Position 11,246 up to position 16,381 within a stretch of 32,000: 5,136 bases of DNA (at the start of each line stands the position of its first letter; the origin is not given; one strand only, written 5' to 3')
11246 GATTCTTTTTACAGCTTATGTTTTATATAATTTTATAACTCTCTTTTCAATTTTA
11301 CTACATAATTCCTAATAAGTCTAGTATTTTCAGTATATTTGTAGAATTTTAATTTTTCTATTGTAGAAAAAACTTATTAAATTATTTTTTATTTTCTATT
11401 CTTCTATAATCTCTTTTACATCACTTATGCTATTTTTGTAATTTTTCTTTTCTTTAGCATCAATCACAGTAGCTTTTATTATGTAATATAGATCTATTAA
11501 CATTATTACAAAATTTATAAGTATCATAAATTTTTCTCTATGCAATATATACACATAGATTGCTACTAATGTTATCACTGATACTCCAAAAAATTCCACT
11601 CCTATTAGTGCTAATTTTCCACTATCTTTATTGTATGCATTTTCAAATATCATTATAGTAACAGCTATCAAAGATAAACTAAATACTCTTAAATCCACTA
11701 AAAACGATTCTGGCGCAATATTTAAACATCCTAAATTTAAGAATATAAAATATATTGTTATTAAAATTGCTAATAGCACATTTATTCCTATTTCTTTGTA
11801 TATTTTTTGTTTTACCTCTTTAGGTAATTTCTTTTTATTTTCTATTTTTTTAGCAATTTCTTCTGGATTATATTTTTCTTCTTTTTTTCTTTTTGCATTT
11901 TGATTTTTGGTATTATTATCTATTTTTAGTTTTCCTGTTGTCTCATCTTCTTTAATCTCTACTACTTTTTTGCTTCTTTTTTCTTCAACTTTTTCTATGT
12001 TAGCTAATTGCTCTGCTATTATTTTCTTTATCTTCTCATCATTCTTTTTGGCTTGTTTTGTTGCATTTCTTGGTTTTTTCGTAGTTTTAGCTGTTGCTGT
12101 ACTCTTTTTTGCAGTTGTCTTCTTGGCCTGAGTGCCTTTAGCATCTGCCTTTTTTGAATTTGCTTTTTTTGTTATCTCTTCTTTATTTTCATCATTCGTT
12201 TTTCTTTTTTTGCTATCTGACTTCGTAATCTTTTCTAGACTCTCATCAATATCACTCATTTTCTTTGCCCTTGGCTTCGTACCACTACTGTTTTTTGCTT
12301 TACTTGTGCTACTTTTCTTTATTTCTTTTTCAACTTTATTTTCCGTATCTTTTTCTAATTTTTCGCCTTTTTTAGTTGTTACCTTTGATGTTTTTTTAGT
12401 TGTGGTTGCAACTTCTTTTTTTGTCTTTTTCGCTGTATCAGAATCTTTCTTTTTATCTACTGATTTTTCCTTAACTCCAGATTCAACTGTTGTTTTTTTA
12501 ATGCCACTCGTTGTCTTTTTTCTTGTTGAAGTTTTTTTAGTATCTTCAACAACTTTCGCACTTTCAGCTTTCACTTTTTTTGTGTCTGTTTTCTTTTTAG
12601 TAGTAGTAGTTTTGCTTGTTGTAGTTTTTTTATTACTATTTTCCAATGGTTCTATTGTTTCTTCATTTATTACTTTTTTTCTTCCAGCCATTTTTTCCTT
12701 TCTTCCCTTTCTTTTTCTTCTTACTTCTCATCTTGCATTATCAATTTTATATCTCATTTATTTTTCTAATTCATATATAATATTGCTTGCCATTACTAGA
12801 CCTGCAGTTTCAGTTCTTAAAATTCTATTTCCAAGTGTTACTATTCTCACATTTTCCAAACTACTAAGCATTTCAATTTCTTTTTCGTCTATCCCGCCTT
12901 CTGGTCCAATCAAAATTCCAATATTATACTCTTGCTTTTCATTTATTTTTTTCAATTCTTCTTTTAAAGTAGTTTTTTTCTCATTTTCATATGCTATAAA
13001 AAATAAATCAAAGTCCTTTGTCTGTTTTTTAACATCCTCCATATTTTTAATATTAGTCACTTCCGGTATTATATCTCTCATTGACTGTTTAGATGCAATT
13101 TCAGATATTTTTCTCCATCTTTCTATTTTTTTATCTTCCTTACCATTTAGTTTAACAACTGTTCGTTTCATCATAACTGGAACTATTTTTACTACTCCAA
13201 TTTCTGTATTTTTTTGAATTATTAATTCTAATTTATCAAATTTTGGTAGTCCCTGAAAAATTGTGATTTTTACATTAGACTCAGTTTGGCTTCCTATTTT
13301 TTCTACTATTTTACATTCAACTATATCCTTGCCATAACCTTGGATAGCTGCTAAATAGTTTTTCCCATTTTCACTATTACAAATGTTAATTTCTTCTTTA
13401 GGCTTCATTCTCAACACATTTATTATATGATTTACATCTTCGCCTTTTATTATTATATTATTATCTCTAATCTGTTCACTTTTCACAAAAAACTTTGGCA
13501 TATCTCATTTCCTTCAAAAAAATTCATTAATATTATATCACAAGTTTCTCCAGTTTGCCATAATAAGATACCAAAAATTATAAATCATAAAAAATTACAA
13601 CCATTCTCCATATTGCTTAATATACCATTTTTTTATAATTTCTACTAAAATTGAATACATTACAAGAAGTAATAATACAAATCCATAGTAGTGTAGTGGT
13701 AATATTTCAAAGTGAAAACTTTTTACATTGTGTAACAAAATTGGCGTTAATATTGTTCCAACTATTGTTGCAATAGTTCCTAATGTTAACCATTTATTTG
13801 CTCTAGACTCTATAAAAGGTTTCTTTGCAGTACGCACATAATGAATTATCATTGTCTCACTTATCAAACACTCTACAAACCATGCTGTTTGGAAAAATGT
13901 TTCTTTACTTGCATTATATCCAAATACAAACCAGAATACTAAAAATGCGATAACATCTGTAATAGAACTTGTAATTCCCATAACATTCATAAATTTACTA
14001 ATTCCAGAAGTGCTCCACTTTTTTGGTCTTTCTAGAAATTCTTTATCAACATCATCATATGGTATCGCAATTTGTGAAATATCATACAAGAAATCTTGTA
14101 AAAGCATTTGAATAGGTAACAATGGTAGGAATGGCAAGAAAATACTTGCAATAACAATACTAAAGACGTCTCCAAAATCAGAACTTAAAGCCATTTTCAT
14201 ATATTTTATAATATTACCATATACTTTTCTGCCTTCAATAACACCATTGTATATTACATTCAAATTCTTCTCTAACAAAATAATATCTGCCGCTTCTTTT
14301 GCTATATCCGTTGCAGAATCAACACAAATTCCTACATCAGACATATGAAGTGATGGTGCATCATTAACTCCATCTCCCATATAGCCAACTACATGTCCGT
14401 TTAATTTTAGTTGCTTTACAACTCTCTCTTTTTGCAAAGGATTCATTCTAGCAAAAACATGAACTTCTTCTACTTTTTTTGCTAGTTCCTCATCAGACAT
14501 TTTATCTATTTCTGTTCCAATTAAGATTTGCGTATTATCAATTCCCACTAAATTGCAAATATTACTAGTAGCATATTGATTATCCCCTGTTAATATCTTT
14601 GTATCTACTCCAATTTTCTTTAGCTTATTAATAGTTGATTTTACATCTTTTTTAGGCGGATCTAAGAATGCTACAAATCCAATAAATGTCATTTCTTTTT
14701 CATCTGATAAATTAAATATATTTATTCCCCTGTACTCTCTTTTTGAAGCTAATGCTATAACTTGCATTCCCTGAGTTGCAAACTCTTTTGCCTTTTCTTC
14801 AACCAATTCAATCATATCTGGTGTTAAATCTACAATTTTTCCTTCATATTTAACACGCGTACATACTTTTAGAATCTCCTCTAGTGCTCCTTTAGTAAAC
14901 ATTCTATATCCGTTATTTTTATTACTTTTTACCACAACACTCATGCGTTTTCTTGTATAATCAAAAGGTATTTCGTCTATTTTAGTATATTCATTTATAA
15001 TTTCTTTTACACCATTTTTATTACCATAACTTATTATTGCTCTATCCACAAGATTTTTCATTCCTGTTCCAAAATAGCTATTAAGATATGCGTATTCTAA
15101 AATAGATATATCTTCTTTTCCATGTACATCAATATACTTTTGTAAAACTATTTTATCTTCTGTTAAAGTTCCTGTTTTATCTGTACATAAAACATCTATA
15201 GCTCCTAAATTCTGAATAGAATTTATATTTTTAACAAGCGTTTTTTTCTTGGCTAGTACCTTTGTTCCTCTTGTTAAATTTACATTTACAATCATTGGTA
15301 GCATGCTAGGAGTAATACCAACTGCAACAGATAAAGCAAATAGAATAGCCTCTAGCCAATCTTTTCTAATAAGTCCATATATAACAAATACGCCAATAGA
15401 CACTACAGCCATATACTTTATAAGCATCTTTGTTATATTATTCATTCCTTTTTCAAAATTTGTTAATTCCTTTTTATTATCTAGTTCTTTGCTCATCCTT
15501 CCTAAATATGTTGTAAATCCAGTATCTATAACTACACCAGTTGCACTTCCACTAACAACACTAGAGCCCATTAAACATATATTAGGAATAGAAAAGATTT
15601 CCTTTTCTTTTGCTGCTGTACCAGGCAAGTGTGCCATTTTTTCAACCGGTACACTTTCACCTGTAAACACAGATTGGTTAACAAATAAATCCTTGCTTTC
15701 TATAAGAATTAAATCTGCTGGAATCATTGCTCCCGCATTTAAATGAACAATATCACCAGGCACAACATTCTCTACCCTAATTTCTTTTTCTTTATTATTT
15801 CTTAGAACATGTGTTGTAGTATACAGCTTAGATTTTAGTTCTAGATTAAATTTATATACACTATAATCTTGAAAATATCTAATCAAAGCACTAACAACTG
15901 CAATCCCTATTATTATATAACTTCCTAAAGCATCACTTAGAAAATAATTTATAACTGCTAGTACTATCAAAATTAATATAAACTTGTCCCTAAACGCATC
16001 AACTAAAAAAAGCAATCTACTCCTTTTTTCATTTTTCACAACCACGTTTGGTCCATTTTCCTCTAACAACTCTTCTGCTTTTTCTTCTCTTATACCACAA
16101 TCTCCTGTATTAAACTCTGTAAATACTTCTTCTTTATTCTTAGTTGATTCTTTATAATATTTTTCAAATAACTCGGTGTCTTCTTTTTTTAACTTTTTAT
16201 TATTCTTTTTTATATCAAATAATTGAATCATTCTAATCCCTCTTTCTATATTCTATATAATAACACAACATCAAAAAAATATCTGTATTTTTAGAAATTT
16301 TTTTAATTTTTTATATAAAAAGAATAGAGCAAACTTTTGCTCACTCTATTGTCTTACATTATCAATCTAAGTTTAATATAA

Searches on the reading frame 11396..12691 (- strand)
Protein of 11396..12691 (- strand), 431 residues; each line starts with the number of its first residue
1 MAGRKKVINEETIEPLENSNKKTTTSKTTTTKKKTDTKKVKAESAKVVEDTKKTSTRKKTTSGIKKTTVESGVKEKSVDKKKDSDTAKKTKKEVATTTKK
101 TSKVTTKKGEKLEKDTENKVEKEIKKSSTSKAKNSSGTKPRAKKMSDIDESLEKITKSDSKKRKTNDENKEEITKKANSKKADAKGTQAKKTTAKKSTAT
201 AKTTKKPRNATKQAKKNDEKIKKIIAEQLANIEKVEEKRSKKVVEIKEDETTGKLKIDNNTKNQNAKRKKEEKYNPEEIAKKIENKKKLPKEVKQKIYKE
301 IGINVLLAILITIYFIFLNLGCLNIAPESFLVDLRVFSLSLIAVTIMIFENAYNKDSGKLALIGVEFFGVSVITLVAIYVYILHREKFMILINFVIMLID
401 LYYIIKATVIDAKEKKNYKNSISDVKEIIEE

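Call 46: search_protein_families(library=pfam, proteins=[window:11396-12691:-], max_evalue=0.001)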
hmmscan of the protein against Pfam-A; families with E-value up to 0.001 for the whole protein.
window:11396-12691:- (431 aa): 1 family
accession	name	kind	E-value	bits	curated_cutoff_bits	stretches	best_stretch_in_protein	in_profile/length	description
PF02096.25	60KD_IMP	-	0.00029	21.3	35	1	267-397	26-162/163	60Kd inner membrane protein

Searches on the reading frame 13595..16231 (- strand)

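Call 16: search_protein_families(library=pfam, proteins=[window:13595-16231:-], max_evalue=0.01)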
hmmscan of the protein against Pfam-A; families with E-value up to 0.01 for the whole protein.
window:13595-16231:- (878 aa): 6 families
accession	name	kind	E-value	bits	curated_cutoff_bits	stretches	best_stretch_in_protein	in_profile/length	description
PF00122.25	E1-E2_ATPase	-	4.8e-42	144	28.1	1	138-329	5-181/181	E1-E2 ATPase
PF00689.26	Cation_ATPase_C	-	8.4e-22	78.2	27.3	1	701-868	1-174/175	Cation transporting ATPase, C-terminus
PF13246.12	Cation_ATPase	-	2.2e-16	60.1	21.7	1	393-460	22-91/91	Cation transport ATPase (P-type)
PF00690.31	Cation_ATPase_N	-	2.1e-13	50.2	20.4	1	29-94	2-68/69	Cation transporter/ATPase, N-terminus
PF00702.32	Hydrolase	-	3.1e-13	51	26.4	1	345-629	1-188/191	haloacid dehalogenase-like hydrolase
PF08282.18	Hydrolase_3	-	7.8e-05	23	20.9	1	603-661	194-252/255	haloacid dehalogenase-like hydrolase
